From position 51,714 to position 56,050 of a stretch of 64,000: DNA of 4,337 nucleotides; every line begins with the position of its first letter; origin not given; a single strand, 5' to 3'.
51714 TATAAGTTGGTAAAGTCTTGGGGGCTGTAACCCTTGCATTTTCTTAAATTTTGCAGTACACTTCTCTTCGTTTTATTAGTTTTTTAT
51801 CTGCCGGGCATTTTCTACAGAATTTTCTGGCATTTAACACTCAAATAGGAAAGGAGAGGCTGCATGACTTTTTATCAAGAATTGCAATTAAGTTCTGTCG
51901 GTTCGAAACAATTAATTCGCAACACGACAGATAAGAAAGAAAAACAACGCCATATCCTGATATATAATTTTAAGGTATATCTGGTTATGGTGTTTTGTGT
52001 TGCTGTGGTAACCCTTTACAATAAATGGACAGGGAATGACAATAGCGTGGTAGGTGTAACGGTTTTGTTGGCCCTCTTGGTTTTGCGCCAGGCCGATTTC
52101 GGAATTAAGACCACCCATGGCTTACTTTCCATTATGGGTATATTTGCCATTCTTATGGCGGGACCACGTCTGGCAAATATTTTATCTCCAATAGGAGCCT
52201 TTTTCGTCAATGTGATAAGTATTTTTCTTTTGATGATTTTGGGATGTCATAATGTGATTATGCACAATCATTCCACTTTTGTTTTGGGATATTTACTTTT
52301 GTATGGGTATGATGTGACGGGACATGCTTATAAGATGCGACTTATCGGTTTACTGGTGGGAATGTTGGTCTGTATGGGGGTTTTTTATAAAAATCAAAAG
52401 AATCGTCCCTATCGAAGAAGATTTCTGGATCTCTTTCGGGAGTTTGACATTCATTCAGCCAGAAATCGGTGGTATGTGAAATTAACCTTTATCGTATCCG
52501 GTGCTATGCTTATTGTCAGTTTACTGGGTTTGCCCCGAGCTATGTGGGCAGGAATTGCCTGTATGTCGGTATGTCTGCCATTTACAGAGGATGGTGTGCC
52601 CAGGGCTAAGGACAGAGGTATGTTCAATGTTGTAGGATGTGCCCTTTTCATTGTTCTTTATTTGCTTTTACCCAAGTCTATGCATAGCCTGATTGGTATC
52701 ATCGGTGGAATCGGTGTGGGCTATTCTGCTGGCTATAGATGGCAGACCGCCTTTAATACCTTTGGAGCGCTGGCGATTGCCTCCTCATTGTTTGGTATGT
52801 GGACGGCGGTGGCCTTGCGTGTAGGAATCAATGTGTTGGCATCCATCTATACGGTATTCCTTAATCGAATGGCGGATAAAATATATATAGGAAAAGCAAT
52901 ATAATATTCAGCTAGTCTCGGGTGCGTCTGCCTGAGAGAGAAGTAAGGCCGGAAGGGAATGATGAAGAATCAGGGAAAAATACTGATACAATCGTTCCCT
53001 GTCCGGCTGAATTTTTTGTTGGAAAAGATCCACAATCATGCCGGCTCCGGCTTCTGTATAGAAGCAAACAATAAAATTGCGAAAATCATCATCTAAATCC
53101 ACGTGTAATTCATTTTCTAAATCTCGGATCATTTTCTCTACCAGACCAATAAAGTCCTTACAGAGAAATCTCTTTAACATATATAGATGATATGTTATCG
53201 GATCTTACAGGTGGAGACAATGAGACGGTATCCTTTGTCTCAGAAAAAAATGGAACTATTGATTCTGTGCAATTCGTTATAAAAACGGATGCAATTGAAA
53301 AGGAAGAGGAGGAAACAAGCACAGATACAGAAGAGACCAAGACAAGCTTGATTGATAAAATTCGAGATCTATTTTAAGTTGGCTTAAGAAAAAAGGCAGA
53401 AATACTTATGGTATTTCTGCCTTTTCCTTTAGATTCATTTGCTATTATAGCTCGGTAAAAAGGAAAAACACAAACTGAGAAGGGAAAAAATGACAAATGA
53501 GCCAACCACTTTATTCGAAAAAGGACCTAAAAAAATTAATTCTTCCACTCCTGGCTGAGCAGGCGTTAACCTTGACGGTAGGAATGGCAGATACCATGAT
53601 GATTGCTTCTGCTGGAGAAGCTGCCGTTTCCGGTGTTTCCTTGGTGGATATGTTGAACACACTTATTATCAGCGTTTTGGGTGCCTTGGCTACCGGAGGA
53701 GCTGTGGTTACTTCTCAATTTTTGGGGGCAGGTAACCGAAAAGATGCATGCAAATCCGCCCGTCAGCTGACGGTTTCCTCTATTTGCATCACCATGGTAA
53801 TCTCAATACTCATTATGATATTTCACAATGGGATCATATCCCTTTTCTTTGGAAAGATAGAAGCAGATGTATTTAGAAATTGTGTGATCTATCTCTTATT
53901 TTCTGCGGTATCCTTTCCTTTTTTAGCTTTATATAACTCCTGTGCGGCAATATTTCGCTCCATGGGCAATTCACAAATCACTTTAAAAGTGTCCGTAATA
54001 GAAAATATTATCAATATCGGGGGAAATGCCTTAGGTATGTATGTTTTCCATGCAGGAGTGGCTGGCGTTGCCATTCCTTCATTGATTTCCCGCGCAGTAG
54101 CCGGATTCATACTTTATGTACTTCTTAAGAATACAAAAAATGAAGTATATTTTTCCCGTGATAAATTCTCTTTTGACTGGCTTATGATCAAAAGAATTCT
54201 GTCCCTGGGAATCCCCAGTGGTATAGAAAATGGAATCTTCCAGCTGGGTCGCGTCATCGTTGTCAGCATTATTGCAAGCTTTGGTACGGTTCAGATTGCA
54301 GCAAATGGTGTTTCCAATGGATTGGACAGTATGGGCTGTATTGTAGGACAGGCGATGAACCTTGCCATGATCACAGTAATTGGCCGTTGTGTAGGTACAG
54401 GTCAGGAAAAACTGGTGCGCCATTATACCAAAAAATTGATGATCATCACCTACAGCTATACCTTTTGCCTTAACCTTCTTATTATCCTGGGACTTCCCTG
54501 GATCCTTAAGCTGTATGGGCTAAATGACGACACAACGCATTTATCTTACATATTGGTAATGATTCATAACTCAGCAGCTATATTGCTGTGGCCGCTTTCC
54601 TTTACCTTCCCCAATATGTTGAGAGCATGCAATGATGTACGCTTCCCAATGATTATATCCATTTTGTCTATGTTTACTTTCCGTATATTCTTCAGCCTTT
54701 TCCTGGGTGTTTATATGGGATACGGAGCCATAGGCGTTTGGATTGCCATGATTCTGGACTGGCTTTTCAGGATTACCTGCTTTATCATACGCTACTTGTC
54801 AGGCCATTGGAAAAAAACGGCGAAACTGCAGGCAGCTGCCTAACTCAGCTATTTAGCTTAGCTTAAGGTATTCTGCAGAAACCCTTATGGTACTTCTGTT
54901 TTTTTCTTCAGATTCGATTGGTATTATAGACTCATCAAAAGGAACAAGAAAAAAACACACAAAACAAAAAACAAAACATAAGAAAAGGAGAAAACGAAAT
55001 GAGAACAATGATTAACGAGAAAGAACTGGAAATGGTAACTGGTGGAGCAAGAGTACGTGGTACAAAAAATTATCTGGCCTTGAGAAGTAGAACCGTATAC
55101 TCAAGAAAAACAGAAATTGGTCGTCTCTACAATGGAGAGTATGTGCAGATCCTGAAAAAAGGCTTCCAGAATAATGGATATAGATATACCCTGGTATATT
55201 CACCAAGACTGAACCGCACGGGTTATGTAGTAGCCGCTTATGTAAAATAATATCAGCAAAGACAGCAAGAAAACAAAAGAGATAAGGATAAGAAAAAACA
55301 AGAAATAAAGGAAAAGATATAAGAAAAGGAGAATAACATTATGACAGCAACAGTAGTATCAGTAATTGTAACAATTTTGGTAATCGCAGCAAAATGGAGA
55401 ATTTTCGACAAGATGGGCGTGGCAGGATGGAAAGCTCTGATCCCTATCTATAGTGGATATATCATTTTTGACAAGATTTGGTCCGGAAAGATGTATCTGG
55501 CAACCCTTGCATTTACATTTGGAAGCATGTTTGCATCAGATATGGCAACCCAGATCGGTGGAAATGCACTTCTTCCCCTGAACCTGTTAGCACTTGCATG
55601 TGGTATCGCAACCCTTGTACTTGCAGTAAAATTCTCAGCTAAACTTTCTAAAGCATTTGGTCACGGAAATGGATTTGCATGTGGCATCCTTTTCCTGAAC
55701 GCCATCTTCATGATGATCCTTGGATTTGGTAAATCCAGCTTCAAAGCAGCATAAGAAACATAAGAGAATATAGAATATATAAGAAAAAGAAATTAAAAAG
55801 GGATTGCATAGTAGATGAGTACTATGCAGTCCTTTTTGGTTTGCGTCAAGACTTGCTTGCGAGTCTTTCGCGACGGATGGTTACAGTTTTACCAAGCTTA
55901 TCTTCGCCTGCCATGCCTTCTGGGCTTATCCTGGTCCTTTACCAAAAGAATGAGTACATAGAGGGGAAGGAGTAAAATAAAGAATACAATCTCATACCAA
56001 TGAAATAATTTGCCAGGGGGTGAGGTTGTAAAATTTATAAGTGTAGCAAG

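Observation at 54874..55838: Double-glycine (bacteriocin-type) leader fused to an SH3b-like domain, in a two-gene operon with a small DUF5684-like membrane protein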

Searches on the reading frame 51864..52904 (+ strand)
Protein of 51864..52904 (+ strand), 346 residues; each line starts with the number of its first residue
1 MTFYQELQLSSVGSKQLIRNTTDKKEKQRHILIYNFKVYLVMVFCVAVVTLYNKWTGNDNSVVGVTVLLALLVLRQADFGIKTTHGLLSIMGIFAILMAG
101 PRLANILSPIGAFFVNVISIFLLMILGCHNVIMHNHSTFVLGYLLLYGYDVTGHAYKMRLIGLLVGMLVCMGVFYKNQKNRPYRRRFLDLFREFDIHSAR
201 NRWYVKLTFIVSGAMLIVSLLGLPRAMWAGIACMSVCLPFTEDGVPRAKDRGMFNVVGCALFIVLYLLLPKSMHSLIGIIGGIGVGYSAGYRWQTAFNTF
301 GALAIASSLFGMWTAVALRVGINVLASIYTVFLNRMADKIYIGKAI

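Call 3: search_protein_families(library=pfam, proteins=[window:51864-52904:+], max_evalue=1)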
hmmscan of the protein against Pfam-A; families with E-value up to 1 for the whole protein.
window:51864-52904:+ (346 aa): 2 families
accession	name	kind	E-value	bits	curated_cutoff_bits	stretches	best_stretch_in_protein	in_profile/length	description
PF13515.12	FUSC_2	-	3.6e-15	56.7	25.6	1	214-331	2-124/126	Fusaric acid resistance protein-like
PF06324.16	Pigment_DH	-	0.019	15.4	20.3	0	216-227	4-15/18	Pigment-dispersing hormone (PDH)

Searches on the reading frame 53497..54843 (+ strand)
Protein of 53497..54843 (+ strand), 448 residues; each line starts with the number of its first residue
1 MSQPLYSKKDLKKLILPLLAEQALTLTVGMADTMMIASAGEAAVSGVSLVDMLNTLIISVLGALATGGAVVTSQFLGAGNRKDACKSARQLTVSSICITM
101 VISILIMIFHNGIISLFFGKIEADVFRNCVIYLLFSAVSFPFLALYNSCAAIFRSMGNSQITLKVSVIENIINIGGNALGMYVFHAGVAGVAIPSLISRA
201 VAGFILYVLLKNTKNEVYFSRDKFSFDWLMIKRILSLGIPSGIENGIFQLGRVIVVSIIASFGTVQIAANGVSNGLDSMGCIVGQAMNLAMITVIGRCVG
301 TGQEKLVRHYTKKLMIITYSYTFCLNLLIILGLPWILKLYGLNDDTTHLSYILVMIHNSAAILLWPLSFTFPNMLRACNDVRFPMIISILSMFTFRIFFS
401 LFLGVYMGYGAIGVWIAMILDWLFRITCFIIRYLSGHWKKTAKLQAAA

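Call 3: search_protein_families(library=pfam, proteins=[window:53497-54843:+], max_evalue=1)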
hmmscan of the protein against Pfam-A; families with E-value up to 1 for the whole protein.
window:53497-54843:+ (448 aa): 1 family
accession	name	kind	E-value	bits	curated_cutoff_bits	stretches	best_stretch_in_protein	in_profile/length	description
PF01554.23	MatE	-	1.2e-41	142.5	24.9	2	17-177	1-159/161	MatE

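Call 87: search_protein_families(library=padloc, proteins=[window:53497-54843:+], max_evalue=0.01)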
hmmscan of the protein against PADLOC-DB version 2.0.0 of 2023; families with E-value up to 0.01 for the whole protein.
window:53497-54843:+ (448 aa): 0 families

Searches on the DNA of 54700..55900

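Call 73: search_rna_families(source=window, start=54700, end=55900, threshold=evalue, max_evalue=1)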
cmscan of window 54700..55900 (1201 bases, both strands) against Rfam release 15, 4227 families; matches with E-value up to 1: 2.
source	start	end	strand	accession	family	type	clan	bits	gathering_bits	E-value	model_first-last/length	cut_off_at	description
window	55793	55839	+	RF00027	let-7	Gene; miRNA;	CL00148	19.9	53.5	0.53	1-84/84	no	let-7 microRNA precursor family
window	55665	55839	+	RF01472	rli40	Gene; sRNA;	-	14.6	100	0.63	1-263/263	no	Listeria sRNA rli40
